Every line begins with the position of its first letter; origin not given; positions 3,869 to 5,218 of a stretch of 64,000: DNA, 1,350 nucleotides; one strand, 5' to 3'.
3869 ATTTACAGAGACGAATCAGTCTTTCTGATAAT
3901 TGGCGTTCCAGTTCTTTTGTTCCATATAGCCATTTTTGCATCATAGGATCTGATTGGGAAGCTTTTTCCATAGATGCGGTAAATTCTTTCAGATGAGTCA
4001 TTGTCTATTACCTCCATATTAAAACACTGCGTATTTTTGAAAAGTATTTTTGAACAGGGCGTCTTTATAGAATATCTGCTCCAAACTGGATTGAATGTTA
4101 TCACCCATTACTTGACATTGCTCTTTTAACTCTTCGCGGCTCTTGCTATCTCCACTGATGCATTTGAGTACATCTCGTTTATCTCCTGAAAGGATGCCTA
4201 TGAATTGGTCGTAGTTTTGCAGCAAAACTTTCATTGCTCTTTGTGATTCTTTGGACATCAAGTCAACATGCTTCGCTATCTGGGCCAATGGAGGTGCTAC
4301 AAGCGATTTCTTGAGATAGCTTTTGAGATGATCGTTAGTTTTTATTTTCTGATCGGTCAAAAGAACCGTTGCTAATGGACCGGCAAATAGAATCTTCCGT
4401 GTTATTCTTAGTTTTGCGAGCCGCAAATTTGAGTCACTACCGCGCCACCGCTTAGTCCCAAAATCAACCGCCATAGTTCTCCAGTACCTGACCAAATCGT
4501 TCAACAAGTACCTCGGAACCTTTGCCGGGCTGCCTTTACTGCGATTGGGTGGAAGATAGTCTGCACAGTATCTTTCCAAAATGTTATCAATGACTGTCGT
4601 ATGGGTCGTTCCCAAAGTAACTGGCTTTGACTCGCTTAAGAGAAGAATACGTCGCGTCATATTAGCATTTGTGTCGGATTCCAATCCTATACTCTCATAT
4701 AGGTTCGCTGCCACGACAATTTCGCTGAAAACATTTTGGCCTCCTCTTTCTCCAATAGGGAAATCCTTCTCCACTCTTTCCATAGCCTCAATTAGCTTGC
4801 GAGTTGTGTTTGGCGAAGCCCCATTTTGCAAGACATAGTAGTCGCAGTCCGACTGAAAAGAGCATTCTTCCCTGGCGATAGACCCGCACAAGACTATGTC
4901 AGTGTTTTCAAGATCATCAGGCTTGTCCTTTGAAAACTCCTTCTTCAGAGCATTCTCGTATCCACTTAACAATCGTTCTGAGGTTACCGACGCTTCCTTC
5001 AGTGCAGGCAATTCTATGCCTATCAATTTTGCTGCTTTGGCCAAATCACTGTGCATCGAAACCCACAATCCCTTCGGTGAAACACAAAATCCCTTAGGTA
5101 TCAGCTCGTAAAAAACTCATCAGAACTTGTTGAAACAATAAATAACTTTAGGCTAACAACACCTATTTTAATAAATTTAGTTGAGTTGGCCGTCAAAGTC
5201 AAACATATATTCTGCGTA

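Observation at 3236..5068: Low-GC three-gene cassette next to tRNA-Leu: nucleotidyltransferase, small helical protein and NDT-like protein (candidate conflict system)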

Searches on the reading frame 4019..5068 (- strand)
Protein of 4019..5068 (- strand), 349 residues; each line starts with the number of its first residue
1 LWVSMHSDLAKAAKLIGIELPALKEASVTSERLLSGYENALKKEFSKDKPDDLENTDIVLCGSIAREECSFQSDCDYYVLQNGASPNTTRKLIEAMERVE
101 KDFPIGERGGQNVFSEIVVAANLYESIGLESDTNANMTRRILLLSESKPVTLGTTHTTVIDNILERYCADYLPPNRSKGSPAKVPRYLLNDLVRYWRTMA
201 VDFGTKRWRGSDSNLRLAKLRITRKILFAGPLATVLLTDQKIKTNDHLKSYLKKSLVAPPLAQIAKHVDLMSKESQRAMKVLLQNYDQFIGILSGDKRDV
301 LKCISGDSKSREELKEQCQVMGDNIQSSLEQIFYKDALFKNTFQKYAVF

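Call 4: search_protein_families(library=pfam, proteins=[window:4019-5068:-], max_evalue=1)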
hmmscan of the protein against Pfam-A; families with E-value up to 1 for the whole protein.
window:4019-5068:- (349 aa): 2 families
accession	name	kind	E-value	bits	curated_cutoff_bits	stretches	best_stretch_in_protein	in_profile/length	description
PF01909.29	NTP_transf_2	-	0.039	14.8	21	1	41-100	4-62/93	Nucleotidyltransferase domain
PF03564.21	DUF1759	-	0.14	12.6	25.4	1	250-322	32-103/148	Protein of unknown function (DUF1759)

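Call 5: search_protein_families(library=padloc, proteins=[window:4019-5068:-], max_evalue=1)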
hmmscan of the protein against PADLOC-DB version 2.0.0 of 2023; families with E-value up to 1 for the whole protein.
window:4019-5068:- (349 aa): 3 families
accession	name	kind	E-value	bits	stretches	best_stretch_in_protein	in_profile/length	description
PDLC04778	PDC-M70A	-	8.3e-66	220.7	1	11-349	10-355/355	-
PDLC04903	PDC-S09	-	0.00026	19.2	1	40-96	13-65/108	-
PDLC04907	PDC-S09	-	0.0072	14.4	1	43-91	15-63/114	-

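Call 6: search_protein_families(library=ncbifam, proteins=[window:4019-5068:-], max_evalue=1)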
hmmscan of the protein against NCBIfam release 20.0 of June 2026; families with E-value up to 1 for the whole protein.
window:4019-5068:- (349 aa): 1 family
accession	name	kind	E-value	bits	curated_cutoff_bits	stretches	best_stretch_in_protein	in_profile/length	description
NF002895.0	PRK03381.1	equivalog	0.012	13.7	631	1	26-94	29-97/782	[protein-PII] uridylyltransferase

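Call 9: find_homologous_proteins(query=window:4019-5068:-)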
Query window:4019-5068:- (349 aa): 88 proteins with E <= 0.001 among 2806 candidates.
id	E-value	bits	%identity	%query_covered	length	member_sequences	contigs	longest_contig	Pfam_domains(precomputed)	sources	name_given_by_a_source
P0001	2.2e-218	742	97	99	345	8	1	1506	-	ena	-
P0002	8.8e-197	671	88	99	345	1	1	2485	-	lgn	-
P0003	8.2e-196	668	88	99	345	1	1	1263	-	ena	-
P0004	6.6e-193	658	84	100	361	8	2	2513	-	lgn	-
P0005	1.4e-186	637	83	99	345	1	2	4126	-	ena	-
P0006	3.3e-179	613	81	99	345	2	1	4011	-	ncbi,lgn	ncbi:MAG: hypothetical protein WBC05_01460 [Sedimentisphaerales bacterium]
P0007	7.8e-177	605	80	99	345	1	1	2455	-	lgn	-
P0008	1.4e-172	591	79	97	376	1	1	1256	-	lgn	-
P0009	4.1e-170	583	77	99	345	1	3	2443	-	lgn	-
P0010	5.2e-159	547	73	99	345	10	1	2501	-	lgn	-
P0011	6.0e-159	547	73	99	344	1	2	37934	-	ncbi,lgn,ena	-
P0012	5.9e-158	543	75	99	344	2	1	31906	-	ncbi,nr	ncbi:MAG: hypothetical protein JW837_10160 [Sedimentisphaerales bacterium]|nr:hypothetical protein [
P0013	4.2e-155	534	72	99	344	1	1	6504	-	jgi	-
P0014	1.3e-153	529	72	99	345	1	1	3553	-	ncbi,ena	-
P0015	3.0e-150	518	70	99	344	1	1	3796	-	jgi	jgi:predicted nucleotidyltransferase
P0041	2.6e-109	383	55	99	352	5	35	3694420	-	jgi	jgi:hypothetical protein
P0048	1.0e-100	355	53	99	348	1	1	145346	-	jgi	-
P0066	3.7e-76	274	44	99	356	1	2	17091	PF01909.30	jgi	jgi:hypothetical protein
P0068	1.9e-75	272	43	99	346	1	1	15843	PF01909.30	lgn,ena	-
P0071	6.5e-73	264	64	57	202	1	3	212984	-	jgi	jgi:hypothetical protein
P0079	2.4e-61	226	36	99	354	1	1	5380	-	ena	-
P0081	1.8e-59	220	38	99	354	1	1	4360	-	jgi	jgi:predicted nucleotidyltransferase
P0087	1.3e-26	112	31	86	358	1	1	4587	-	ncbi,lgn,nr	ncbi:MAG: hypothetical protein H7282_17950 [Cytophagaceae bacterium]|nr:hypothetical protein [Cytoph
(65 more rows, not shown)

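Call 12: find_related_loci(query=A1, collection=genome_contigs, flank=6000)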
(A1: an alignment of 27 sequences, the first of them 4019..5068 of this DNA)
Query A1 (349 aa) in genome_contigs; peptide patterns used: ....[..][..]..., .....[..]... (x = any residue, [..] = any of these).
107 stretches matched a pattern; 98 encode a relative of the query (tblastn E <= 1e-3); the best 80 are kept; 80 distinct loci.
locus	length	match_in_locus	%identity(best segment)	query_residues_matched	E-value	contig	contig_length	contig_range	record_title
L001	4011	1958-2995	81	4-349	0e+0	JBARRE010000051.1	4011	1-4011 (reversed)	MAG: Sedimentisphaerales bacterium isolate MFD13433_ilm_asm_bin29 k127_237798, whole genome shotgun sequence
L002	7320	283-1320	81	4-349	0e+0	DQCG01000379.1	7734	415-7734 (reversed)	MAG TPA_asm: Phycisphaerales bacterium isolate UBA9295 contig_119998, whole genome shotgun sequence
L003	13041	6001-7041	75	3-349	3e-176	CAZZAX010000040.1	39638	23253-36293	MAG TPA_asm: uncultured Pirellulales bacterium isolate SRP068000_co1_46 genome assembly, contig: NODE_959_length_39638_c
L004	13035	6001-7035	73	4-349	5e-170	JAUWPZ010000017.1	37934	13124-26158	MAG: Sedimentisphaerales bacterium isolate CSMAG_2489 CSMAG_2489_k141_22076_length_37934_cov_16.6472, whole genome shotg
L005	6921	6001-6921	77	1-307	7e-159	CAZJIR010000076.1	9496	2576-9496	MAG TPA_asm: uncultured Pirellulales bacterium isolate binchicken_co211_289 genome assembly, contig: NODE_5242_length_94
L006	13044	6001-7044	56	6-349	3e-123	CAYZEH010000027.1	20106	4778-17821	MAG TPA_asm: uncultured Pirellulales bacterium isolate SRP191223_co1_105 genome assembly, contig: NODE_2473_length_20106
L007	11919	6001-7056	55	5-349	1e-118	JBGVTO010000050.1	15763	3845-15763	MAG: Phycisphaerae bacterium isolate S_218_B3 k127_146182, whole genome shotgun sequence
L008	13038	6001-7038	39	5-349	3e-76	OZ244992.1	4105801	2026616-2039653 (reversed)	MAG: Nitrospirales bacterium isolate 1935713a-f4d8-487d-9b37-0ace22a13f9c genome assembly, chromosome: 1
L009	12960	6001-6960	34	18-349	2e-40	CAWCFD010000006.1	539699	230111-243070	MAG: uncultured Solirubrobacterales bacterium isolate MFD00991.bin.1.132 genome assembly, contig: contig_6868, whole gen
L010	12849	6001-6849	35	55-349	6e-40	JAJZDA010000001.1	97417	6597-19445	MAG: Actinomycetes bacterium isolate JA4.bin25 NODE_200_length_97417_cov_1.761682, whole genome shotgun sequence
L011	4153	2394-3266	34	54-349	1e-39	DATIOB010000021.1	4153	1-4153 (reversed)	MAG TPA_asm: Conexibacter sp. isolate SMAG_U15812 k141_632111, whole genome shotgun sequence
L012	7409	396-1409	33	2-349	3e-39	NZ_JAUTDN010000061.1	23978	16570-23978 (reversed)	Conexibacter sp. CPCC 205762 Scaffold61, whole genome shotgun sequence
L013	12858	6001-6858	34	58-349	1e-38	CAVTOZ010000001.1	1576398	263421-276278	MAG: uncultured Solirubrobacteraceae bacterium isolate MFD00822.bin.1.131 genome assembly, contig: contig_34449, whole g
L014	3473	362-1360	34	17-349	1e-38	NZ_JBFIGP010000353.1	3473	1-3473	MAG: Paraconexibacter sp. isolate Mix_sand11.2021.09.Z.102 k141_258416_length_3473_cov_28.3520, whole genome shotgun seq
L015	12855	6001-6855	34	54-349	7e-39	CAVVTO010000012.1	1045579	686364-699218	MAG: uncultured Solirubrobacterales bacterium isolate MFD04434.bin.1.109 genome assembly, contig: contig_3835, whole gen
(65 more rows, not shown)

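Call 17: search_protein_families(library=padloc, proteins=[L009:5923-6963:+, L008:6001-7041:+, L008:7051-7401:+, L008:7446-7844:+], max_evalue=1)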
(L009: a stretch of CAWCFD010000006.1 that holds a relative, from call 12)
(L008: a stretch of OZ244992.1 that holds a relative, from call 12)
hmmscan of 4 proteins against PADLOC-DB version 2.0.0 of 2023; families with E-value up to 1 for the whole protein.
L009:5923-6963:+ (346 aa): 5 families
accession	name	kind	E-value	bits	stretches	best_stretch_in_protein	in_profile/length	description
PDLC04778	PDC-M70A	-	3.7e-67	225.1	1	19-346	9-355/355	-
PDLC04907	PDC-S09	-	0.00045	18.3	1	60-84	29-53/114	-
PDLC04903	PDC-S09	-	0.00046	18.5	1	60-90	28-58/108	-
PDLC04904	PDC-S09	-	0.0046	15.1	1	60-80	27-47/104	-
PDLC04902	PDC-S09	-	0.014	13.7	1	60-80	23-43/97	-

L008:6001-7041:+ (346 aa): 7 families
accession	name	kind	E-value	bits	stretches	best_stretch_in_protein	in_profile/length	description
PDLC04778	PDC-M70A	-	6.6e-68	227.6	1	4-346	7-355/355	-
PDLC04903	PDC-S09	-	7e-09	34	1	30-83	7-58/108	-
PDLC04907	PDC-S09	-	0.00042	18.4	1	43-85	19-61/114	-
PDLC04906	PDC-S09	-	0.00047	18.5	1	36-78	13-51/98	-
PDLC04904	PDC-S09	-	0.00072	17.7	1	54-78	28-52/104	-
PDLC04902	PDC-S09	-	0.0028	15.9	1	53-78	23-48/97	-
PDLC04369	PDC-M05A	-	0.032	11.9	1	25-76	87-128/201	-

L008:7051-7401:+ (116 aa): 1 family
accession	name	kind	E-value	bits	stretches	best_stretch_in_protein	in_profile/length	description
PDLC04896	PDC-S06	-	0.009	12.7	1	8-108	295-391/732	-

L008:7446-7844:+ (132 aa): 0 families

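Call 18: search_protein_families(library=pfam, proteins=[L009:5923-6963:+, L008:7051-7401:+, L008:7446-7844:+], max_evalue=0.1)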
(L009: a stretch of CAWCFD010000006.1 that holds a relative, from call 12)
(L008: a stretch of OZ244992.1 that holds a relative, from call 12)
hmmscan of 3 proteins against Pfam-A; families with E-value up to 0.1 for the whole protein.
L009:5923-6963:+ (346 aa): 3 families
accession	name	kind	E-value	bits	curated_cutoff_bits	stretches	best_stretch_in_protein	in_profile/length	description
PF01909.29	NTP_transf_2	-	0.00075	20.3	21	1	45-84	3-40/93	Nucleotidyltransferase domain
PF03445.19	DUF294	-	0.0049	17.2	21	1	32-86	24-77/138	Putative nucleotidyltransferase DUF294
PF18765.7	Polbeta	-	0.012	16.2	26.9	1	61-87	16-42/93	Polymerase beta, Nucleotidyltransferase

L008:7051-7401:+ (116 aa): 0 families

L008:7446-7844:+ (132 aa): 2 families
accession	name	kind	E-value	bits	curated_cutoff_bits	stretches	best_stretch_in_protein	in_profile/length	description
PF05014.21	Nuc_deoxyrib_tr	-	1e-06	29.3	28.8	1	11-100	13-102/117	Nucleoside 2-deoxyribosyltransferase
PF15891.11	Nuc_deoxyri_tr2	-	0.0033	18.2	30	1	2-95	3-102/105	Nucleoside 2-deoxyribosyltransferase like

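Call 19: search_solved_structures(query=A1, max_evalue=10, show_alignments=2)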
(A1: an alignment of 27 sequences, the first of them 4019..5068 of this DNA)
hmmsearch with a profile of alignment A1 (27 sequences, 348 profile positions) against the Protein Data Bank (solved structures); distinct sequences matched with E-value up to 10: 12.
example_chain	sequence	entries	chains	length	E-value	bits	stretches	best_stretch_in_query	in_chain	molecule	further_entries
9xbd_E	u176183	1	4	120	1.6e-05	27.5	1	26-79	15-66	Nucleotidyltransferase domain-containing protein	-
4ebj_A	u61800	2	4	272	0.0034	19.8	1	36-87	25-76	Aminoglycoside nucleotidyltransferase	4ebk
3nku_A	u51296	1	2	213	0.0043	19.5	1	32-82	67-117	DrrA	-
6yx5_B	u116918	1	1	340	0.0087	18.5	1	32-82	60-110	Multifunctional virulence effector protein DrrA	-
1wot_A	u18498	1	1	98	0.033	16.5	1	48-79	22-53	PUTATIVE MINIMAL NUCLEOTIDYLTRANSFERASE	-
2rff_A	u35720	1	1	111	0.033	16.5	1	33-83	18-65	Putative nucleotidyltransferase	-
9dbh_A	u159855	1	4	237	0.066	15.6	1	53-87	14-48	HalB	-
9dbj_A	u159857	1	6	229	0.07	15.5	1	53-87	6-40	HalB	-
3tr0_A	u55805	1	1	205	0.13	14.6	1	59-104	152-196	Guanylate kinase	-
9z7q_I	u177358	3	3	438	0.16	14.3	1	36-83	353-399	Cmr1-MntA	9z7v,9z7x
7ae2_B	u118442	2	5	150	0.36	13.1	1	54-82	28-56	MNT ANTITOXIN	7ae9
6sj5_A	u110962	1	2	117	0.62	12.4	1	64-104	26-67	Ribosomal silencing factor RsfS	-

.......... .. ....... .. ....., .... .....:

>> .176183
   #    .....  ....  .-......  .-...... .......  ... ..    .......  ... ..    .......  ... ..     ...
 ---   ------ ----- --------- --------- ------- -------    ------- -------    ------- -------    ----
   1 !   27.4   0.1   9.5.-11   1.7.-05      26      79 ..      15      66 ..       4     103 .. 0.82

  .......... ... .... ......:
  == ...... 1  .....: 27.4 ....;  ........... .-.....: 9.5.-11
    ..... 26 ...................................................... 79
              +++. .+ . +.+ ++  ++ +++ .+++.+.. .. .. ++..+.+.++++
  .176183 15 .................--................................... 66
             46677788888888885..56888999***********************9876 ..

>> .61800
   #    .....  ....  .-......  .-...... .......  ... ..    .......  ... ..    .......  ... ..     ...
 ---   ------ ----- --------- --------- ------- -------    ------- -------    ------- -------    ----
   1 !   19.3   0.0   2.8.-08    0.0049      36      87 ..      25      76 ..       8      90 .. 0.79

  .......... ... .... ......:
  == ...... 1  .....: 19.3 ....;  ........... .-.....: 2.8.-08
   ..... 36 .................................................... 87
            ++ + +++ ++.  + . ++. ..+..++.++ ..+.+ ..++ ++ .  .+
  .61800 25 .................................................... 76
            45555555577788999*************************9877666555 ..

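Call 25: find_encoding_contigs(protein=P0048, flank=8000, max_places=2)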
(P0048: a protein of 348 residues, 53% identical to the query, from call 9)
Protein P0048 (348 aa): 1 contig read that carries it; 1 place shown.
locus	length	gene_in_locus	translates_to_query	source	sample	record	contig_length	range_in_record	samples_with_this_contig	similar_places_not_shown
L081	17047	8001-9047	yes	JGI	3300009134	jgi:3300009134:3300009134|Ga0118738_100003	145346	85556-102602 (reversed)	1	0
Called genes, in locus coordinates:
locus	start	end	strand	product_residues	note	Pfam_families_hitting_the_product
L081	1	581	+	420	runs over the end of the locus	PF06689:zf-C4_ClpX, PF05496:RuvB_N (faint), PF00004:AAA, PF07724:AAA_2, PF07728:AAA_5 (weak), PF10431:ClpB_D2-small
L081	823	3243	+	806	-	PF02190:LON_substr_bdg, PF00004:AAA, PF07728:AAA_5 (weak), PF22667:Lon_lid, PF05362:Lon_C, PF13541:ChlI (weak)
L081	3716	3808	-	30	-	-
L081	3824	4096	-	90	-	-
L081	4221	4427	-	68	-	-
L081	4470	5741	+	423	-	PF01609:DDE_Tnp_1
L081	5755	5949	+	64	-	PF09568:RE_MjaI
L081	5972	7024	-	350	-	PF01555:N6_N4_Mtase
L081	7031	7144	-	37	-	-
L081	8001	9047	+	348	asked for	-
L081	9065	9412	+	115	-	-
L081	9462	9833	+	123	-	PF05014:Nuc_deoxyrib_tr (weak)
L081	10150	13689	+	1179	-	PF17757:UvrB_inter, PF21132:MFD_D3 (weak), PF02559:CarD_TRCF_RID, PF00270:DEAD, PF04851:ResIII, PF00271:Helicase_C, PF03461:TRCF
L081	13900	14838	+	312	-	PF13623:SurA_N_2, PF13624:SurA_N_3, PF13145:Rotamase_2, PF13616:Rotamase_3, PF00639:Rotamase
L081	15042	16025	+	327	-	PF13623:SurA_N_2, PF13624:SurA_N_3, PF09312:SurA_N, PF13145:Rotamase_2, PF13616:Rotamase_3, PF00639:Rotamase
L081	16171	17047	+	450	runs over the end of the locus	PF01336:tRNA_anti-codon, PF00152:tRNA-synt_2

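Call 26: find_encoding_contigs(protein=P0041, flank=8000, max_places=3)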
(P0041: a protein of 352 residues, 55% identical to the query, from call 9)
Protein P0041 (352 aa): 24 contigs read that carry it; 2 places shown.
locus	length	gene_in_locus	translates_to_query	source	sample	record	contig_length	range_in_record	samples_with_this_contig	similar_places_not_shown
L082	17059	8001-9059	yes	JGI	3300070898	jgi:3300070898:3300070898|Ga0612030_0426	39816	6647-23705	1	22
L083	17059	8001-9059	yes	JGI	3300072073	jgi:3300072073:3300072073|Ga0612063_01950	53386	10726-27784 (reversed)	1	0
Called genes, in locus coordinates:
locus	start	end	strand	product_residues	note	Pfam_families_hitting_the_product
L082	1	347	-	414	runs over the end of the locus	PF01048:PNP_UDP_1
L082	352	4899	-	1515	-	PF00156:Pribosyltran (faint)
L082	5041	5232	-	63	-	PF12161:HsdM_N (weak)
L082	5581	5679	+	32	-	-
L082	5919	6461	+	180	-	PF00239:Resolvase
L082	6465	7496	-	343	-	PF13384:HTH_23 (weak), PF13518:HTH_28 (weak), PF13551:HTH_29, PF13565:HTH_32, PF13592:HTH_33, PF13358:DDE_3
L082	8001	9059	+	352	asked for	-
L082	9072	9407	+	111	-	-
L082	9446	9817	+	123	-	PF05014:Nuc_deoxyrib_tr (weak)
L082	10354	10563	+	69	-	PF12728:HTH_17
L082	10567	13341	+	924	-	PF13588:HSDR_N_2, PF02384:N6_Mtase, PF07669:Eco57I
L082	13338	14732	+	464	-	-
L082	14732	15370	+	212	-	PF14487:DarT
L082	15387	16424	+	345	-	PF01661:Macro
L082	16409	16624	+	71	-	PF20306:Sp-DndD (weak)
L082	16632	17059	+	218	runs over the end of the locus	PF14267:DUF4357 (weak)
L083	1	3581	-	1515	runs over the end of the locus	PF00156:Pribosyltran (faint)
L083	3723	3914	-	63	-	PF12161:HsdM_N (weak)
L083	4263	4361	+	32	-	-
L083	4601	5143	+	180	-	PF00239:Resolvase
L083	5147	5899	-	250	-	-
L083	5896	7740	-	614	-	PF01527:HTH_Tnp_1, PF06056:Terminase_5 (weak), PF13384:HTH_23, PF13518:HTH_28, PF13565:HTH_32, PF00665:rve, PF24764:rva_4, PF13683:rve_3, +2 more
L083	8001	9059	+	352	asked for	-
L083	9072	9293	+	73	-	-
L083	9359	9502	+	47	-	-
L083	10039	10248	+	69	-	PF12728:HTH_17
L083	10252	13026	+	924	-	PF13588:HSDR_N_2, PF02384:N6_Mtase, PF07669:Eco57I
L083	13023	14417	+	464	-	-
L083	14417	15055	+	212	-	PF14487:DarT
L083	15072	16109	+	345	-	PF01661:Macro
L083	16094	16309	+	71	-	PF20306:Sp-DndD (weak)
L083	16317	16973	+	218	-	PF14267:DUF4357 (weak)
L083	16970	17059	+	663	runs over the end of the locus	PF02463:SMC_N (weak), PF13175:AAA_15, PF13476:AAA_23, PF13514:AAA_27 (weak)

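Call 29: find_related_loci(query=A1, collection=viral_contigs, flank=5000)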
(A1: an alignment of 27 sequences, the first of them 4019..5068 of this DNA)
Query A1 (349 aa) in viral_contigs; peptide patterns used: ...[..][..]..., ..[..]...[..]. (x = any residue, [..] = any of these).
1 stretches matched a pattern, but none encodes a relative of the query by tblastn (E <= 1e-3).

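Call 30: predict_structure(alignment_id=A1)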
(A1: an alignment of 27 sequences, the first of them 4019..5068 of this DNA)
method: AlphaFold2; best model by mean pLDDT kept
length: 349 residues; sequences in the alignment: 27
mean_pLDDT: 90.4   pTM: 0.89
mean pLDDT of the five models: 90.4, 90.1, 89.6, 89.4, 89.2
residues with pLDDT >= 90: 258; 70-90: 68; 50-70: 21; < 50: 2
segments of 3 or more residues with pLDDT < 50: none
pLDDT, mean of each block of 10 residues (from residue 1): 77 97 95 94 92 94 91 87 93 91 69 73 88 90 94 96 95 90 93 89 66 85 92 95 95 95 97 98 98 91 90 95 97 96 82
secondary structure, 60 per line:
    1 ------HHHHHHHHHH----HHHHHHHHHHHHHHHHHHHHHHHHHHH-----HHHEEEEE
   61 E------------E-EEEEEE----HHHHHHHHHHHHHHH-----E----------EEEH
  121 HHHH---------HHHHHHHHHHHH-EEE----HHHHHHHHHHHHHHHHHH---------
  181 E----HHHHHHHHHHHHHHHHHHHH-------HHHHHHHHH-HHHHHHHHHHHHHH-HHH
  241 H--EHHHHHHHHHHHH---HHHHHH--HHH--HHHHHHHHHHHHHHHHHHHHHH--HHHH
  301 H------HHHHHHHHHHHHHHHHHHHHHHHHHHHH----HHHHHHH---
elements in order: H7-16 H21-47 E56-61 E76-81 H86-100 E117-119 H120-124 H134-145 E147-149 H154-171 H186-205 H213-221 H223-236 H238-241 H245-256 H260-265 H273-294 H297-301 H308-335 H340-346
